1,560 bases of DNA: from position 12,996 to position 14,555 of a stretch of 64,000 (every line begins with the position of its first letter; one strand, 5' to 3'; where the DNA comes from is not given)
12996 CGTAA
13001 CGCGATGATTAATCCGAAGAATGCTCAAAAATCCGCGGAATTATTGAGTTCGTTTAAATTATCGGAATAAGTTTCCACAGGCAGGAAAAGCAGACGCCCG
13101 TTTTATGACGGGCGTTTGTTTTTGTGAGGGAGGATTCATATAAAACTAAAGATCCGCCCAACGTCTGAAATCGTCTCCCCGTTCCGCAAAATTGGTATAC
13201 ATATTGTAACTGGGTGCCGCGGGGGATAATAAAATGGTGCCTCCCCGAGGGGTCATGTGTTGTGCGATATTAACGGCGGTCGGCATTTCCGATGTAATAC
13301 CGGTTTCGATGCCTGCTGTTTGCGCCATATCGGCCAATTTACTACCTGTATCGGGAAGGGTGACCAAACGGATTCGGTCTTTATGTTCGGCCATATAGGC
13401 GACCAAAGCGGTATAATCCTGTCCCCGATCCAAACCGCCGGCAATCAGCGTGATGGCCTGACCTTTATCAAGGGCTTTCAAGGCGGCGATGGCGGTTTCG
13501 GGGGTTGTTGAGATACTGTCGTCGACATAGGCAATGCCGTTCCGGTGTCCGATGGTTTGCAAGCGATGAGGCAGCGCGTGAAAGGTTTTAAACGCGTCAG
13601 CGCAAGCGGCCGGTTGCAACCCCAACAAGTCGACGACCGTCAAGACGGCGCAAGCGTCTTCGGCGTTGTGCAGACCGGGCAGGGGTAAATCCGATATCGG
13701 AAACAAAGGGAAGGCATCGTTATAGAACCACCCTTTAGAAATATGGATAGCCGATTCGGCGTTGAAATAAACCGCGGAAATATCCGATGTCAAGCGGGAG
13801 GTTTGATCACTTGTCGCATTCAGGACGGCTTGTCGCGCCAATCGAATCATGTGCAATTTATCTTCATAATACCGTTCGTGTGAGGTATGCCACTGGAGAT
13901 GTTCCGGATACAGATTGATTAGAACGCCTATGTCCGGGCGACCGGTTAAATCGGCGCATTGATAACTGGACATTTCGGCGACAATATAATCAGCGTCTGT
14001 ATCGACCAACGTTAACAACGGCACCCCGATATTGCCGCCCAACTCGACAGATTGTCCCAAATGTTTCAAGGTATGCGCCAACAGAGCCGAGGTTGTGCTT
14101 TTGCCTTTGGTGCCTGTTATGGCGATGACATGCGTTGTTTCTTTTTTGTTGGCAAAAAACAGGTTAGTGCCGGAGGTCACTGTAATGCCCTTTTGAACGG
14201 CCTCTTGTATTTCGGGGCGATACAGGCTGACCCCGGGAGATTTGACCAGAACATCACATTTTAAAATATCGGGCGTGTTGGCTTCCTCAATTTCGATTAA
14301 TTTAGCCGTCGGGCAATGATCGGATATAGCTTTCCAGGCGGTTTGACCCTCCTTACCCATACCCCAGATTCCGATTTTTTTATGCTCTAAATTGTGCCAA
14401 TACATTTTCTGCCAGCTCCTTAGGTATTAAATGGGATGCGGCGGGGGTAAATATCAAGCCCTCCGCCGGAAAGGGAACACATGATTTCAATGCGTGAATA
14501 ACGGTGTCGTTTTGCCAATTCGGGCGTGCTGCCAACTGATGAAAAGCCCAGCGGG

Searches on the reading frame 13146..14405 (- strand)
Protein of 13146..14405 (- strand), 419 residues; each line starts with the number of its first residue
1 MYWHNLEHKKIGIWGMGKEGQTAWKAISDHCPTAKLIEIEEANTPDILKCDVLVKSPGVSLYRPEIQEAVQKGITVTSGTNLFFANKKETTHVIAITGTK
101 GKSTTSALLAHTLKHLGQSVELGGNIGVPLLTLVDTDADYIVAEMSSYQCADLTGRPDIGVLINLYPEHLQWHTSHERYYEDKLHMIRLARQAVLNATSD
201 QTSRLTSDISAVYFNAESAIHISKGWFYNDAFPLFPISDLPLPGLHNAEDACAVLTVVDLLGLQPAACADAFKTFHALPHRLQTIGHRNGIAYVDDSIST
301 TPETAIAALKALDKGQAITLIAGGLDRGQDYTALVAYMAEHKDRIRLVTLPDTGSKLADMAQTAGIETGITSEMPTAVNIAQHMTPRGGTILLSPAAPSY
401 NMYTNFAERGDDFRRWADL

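Call 41: search_protein_families(library=pfam, proteins=[window:13146-14405:-], max_evalue=0.001)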
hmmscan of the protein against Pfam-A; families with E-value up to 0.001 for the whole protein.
window:13146-14405:- (419 aa): 3 families
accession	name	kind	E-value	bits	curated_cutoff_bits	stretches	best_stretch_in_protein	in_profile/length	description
PF08245.18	Mur_ligase_M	-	1.6e-18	67.8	24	1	96-257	1-199/200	Mur ligase middle domain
PF02875.26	Mur_ligase_C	-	1.6e-09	39.1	28.4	1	280-396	1-126/127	Mur ligase, glutamate ligase domain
PF21799.2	MurD-like_N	-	2e-05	25.2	27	1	41-77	51-87/88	Mur ligase MurD-like, N-terminal domain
